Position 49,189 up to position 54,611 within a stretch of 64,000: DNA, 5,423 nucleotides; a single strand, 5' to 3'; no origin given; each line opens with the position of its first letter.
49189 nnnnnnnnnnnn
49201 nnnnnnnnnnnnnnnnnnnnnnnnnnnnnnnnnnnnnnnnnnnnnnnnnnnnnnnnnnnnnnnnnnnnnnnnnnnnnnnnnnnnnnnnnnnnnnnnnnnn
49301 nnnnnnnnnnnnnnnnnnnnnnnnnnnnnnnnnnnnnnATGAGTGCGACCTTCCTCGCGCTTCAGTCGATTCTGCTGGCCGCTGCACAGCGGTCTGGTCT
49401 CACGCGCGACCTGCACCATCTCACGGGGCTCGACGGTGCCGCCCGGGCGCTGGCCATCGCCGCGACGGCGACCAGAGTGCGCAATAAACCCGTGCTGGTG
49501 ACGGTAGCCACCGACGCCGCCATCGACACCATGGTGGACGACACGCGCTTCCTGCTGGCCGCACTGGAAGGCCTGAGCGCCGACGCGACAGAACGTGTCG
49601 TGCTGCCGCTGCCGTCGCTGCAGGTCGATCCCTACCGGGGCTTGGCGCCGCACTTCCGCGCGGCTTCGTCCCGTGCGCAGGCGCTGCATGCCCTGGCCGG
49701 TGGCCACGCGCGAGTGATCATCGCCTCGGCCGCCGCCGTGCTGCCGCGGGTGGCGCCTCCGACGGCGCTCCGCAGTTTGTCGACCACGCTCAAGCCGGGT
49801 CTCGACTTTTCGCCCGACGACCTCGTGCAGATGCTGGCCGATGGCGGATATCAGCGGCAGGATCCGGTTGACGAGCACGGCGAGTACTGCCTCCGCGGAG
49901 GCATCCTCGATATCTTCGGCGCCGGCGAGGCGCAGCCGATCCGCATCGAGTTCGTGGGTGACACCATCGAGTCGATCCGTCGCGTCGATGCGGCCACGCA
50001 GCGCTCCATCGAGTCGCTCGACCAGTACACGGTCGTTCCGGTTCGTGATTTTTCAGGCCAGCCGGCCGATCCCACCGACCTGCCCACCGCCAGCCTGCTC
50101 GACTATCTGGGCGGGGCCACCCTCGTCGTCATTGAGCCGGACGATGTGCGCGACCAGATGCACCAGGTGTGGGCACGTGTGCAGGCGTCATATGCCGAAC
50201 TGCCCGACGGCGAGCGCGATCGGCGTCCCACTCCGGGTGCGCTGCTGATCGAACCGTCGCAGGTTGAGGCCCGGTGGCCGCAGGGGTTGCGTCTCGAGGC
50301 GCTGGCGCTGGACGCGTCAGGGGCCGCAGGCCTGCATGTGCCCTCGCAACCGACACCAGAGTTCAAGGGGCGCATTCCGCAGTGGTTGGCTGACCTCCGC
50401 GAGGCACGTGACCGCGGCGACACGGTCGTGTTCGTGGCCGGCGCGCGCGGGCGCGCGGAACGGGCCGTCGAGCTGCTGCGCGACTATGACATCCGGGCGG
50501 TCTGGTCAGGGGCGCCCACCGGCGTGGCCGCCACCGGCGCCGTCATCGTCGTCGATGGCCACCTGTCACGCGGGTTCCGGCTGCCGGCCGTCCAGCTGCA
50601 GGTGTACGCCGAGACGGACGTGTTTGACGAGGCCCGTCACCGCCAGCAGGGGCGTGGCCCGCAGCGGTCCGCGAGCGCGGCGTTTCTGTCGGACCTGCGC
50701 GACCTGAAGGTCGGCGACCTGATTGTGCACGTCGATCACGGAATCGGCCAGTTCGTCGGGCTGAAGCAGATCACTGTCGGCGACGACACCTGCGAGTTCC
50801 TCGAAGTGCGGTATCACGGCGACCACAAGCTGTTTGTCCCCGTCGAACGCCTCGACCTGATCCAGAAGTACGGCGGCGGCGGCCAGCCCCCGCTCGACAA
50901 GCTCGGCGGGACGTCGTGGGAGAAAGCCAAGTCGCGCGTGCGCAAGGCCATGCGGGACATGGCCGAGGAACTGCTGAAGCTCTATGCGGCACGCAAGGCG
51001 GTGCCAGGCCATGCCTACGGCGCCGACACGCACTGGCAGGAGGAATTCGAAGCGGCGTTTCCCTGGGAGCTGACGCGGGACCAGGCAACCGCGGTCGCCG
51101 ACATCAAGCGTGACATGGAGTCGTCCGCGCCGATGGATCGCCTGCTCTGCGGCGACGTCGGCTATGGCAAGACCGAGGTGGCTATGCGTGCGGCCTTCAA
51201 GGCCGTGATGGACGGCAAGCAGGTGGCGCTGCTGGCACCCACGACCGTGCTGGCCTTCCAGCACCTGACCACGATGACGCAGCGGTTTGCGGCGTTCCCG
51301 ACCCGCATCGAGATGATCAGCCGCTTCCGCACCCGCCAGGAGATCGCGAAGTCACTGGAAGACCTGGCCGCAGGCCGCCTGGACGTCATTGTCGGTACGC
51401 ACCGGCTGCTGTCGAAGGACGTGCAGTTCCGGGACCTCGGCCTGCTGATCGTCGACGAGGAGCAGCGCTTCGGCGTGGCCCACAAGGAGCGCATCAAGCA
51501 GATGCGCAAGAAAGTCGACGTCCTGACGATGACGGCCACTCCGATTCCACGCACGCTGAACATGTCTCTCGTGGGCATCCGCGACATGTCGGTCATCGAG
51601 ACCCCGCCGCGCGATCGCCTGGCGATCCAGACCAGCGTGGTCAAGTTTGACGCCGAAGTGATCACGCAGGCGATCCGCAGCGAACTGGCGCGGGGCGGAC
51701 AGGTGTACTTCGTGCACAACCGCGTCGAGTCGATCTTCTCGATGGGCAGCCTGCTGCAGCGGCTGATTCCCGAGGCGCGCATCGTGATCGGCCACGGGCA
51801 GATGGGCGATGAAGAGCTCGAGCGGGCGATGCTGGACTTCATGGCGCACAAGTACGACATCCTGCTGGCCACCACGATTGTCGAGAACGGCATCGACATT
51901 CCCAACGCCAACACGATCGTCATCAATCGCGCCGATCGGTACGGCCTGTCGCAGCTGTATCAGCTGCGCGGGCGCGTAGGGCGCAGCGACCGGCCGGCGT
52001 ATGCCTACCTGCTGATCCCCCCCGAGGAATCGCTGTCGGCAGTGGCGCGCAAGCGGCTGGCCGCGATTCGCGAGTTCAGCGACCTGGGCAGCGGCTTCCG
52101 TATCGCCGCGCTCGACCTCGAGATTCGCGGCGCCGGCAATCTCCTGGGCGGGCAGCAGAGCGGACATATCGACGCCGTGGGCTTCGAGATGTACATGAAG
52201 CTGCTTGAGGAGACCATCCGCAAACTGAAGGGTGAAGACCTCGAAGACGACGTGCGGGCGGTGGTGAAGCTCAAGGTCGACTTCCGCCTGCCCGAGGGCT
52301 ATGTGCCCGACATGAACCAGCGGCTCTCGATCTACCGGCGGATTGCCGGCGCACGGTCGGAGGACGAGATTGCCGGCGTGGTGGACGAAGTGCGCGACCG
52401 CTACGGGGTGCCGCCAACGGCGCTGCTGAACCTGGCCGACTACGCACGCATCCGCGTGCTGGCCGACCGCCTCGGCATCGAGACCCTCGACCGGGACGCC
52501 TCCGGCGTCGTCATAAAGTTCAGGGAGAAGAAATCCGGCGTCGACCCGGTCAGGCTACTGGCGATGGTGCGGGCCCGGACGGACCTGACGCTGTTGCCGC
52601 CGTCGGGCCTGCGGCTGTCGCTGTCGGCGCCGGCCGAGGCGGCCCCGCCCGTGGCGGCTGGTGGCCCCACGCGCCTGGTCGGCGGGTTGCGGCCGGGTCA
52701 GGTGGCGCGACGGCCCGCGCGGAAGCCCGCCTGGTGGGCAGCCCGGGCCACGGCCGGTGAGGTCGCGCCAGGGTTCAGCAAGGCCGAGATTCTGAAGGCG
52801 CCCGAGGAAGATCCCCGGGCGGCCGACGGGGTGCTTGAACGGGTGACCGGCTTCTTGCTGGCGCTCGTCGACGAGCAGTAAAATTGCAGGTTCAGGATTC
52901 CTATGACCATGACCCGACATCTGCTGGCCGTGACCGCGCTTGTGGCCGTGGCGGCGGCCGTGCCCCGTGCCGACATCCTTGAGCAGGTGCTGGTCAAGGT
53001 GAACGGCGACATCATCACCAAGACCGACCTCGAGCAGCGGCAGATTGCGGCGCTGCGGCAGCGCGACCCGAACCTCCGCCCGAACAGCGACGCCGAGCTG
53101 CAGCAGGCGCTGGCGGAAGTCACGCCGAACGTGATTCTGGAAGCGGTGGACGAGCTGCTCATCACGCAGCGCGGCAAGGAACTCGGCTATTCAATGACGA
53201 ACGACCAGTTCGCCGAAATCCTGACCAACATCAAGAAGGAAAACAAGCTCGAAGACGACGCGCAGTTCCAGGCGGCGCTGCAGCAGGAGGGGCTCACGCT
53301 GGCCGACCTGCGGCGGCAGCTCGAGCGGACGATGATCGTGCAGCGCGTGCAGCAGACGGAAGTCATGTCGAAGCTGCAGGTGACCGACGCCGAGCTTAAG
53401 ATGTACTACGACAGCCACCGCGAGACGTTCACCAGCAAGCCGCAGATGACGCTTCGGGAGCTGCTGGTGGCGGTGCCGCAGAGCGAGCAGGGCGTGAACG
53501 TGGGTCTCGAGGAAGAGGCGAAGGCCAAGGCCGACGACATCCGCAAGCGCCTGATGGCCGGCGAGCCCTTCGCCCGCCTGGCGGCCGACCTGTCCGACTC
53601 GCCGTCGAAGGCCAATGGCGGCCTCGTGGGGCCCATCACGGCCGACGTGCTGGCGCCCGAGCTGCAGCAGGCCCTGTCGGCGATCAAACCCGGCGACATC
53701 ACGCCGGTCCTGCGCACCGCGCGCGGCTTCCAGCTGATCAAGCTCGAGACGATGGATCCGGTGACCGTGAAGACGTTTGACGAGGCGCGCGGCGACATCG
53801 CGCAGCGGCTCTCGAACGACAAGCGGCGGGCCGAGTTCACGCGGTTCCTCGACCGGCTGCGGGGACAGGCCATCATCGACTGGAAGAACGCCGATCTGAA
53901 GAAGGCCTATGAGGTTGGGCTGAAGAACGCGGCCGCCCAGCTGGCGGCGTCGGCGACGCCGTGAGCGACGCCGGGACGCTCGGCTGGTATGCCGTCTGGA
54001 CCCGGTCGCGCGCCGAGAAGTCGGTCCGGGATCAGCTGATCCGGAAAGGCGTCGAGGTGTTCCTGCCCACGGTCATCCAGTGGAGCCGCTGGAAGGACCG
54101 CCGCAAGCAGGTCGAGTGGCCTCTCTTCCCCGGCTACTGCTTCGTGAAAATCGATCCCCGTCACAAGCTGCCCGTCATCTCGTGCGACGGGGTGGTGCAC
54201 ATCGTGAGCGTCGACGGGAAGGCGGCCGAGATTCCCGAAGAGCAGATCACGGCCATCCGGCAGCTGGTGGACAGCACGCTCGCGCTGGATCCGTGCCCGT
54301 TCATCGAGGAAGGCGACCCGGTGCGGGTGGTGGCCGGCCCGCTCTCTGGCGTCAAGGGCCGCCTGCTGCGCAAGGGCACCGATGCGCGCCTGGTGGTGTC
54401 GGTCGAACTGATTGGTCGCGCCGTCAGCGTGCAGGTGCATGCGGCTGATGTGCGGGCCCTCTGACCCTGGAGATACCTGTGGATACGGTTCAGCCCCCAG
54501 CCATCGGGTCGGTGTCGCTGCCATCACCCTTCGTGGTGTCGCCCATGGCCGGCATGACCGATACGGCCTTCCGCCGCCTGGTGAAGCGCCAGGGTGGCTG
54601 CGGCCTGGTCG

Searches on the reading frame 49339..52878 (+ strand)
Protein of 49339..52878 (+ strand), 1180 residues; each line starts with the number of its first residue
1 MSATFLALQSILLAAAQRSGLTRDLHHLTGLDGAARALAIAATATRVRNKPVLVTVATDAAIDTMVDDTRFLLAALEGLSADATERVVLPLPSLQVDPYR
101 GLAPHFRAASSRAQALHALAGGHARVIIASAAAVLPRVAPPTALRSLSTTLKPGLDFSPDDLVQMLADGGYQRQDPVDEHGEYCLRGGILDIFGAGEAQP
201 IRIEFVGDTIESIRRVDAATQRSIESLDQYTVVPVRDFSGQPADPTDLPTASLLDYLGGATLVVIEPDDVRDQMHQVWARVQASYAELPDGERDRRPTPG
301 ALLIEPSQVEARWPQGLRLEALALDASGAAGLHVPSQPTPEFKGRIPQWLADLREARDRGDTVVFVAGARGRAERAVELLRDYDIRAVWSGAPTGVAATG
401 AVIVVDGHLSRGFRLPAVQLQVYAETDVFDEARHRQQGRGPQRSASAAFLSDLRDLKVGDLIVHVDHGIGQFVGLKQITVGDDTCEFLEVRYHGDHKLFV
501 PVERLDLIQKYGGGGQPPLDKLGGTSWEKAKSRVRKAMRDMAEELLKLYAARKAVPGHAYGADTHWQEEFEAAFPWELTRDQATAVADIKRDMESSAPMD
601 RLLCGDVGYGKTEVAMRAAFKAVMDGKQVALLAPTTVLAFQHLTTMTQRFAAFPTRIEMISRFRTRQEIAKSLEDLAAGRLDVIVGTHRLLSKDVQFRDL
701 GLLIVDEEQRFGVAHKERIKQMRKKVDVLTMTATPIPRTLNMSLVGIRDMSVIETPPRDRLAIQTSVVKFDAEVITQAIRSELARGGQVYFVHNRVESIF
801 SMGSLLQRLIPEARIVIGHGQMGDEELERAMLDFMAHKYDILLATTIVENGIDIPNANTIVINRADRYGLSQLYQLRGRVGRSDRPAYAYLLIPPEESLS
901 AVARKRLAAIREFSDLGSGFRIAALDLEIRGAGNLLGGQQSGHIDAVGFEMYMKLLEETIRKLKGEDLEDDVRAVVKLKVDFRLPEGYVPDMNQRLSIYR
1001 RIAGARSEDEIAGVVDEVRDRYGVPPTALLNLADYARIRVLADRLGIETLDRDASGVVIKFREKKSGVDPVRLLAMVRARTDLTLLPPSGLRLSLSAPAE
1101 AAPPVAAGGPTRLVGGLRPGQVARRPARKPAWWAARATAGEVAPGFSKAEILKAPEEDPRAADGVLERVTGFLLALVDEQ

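Call 58: search_protein_families(library=pfam, proteins=[window:49339-52878:+], max_evalue=0.00001)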
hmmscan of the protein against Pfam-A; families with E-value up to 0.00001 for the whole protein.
window:49339-52878:+ (1180 aa): 6 families
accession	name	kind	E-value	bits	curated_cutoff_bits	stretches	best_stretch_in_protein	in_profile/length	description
PF17757.6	UvrB_inter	-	1.7e-23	83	22.9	1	150-238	2-91/91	UvrB interaction domain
PF03461.20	TRCF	-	2.1e-23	82.9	25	1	978-1065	1-88/95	TRCF domain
PF00270.35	DEAD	-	6.3e-23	81.8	26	1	579-740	1-164/167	DEAD/DEAH box helicase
PF02559.22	CarD_TRCF_RID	-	3.7e-18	65.8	23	1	456-511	1-56/57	CarD-like/TRCF RID domain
PF00271.37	Helicase_C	-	5.5e-18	65.7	23.5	1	778-883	9-109/110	Helicase conserved C-terminal domain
PF04851.21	ResIII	-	3.1e-07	30.9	22.5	1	578-735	4-162/164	Type III restriction enzyme, res subunit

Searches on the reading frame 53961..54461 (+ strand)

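Call 58: search_protein_families(library=pfam, proteins=[window:53961-54461:+], max_evalue=0.00001)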
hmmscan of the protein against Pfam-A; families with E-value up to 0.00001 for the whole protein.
window:53961-54461:+ (167 aa): 1 family
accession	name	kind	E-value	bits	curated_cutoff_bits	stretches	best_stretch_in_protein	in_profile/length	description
PF02357.24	NusG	-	4.9e-19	69.1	22.2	1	9-100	3-93/93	Transcription termination factor nusG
